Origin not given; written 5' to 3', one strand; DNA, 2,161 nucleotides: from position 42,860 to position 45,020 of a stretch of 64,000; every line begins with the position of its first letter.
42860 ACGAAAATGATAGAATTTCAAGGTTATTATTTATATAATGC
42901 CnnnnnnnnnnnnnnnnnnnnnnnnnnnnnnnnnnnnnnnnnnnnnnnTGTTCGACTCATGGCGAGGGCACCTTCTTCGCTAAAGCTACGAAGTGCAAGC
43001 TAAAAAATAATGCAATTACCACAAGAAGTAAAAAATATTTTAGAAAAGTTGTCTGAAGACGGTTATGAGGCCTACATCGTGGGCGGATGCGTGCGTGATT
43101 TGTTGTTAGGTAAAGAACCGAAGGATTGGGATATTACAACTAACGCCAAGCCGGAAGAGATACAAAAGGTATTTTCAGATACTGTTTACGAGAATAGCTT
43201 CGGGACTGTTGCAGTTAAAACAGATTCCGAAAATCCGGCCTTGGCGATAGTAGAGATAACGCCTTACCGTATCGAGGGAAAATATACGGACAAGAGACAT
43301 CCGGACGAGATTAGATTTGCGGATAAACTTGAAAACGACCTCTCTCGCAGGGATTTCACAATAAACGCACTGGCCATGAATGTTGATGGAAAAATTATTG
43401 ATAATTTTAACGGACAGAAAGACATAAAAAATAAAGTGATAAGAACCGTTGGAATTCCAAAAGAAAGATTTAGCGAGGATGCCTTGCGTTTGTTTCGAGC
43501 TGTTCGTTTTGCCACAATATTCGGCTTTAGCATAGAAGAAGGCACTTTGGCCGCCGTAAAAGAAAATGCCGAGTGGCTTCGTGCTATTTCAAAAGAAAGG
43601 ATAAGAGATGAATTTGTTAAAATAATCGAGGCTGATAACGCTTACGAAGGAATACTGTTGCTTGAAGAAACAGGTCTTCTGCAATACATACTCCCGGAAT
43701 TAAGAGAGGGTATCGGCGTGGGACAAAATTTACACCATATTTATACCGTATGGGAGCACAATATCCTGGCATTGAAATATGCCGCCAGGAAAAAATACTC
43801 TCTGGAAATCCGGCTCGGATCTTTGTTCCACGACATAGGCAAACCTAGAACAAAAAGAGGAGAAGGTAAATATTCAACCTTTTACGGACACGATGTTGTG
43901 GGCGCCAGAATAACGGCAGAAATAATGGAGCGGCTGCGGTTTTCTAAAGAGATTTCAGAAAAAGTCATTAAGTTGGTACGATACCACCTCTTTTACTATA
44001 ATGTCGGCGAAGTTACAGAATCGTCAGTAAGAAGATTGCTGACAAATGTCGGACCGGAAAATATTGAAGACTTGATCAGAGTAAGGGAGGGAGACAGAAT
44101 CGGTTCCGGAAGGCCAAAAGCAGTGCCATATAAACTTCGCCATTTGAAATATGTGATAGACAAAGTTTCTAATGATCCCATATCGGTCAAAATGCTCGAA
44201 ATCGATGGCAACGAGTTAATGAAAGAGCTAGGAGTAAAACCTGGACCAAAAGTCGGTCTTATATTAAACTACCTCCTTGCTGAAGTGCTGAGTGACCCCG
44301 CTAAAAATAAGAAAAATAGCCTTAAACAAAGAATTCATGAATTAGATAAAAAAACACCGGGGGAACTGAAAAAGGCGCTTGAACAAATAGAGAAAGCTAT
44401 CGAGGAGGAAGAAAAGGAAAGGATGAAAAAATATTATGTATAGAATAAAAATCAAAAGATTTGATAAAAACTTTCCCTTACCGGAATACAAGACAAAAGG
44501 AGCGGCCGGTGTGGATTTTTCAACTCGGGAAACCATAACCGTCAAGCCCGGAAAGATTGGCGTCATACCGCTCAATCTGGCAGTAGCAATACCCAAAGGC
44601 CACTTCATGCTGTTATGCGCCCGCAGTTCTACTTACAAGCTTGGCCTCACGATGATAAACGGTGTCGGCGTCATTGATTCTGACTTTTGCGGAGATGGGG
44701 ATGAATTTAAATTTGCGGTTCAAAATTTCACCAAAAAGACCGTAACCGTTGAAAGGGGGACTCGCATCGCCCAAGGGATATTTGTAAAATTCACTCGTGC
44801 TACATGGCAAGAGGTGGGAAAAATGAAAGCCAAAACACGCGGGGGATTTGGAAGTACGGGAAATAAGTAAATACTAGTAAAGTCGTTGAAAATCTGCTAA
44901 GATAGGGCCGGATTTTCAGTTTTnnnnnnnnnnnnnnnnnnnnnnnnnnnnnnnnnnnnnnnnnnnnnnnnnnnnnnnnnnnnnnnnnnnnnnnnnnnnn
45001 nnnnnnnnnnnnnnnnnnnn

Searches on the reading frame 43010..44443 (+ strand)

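Call 74: search_protein_families(library=pfam, proteins=[window:43010-44443:+], max_evalue=0.001)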
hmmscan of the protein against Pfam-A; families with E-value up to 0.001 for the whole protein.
window:43010-44443:+ (477 aa): 4 families
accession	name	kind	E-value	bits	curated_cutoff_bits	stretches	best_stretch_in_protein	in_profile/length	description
PF01743.26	PolyA_pol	-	3e-39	134.7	23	1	21-145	1-126/126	Poly A polymerase head domain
PF12627.12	PolyA_pol_RNAbd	-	1.5e-21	76.3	22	1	172-232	1-61/64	Probable RNA and SrmB- binding site of polymerase A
PF01966.28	HD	-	1.3e-10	42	22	1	248-331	2-90/116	HD domain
PF13735.12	tRNA_NucTran2_2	-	4.9e-09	36.8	27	1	304-439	26-146/149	tRNA nucleotidyltransferase domain 2 putative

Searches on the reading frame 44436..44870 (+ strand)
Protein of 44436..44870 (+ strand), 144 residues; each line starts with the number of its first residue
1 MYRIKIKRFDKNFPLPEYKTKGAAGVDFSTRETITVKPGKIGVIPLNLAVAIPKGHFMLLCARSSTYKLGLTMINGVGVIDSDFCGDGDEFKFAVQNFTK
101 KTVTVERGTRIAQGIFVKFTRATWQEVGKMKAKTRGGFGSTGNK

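Call 42: search_protein_families(library=pfam, proteins=[window:44436-44870:+], max_evalue=0.0001)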
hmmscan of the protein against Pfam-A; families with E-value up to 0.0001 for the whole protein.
window:44436-44870:+ (144 aa): 2 families
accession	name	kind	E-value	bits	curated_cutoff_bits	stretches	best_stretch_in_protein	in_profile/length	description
PF00692.24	dUTPase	-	2.2e-22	79.6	22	1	12-142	2-129/129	dUTPase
PF22769.1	DCD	-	2.1e-08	34.8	27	1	28-116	65-150/153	dCTP deaminase-like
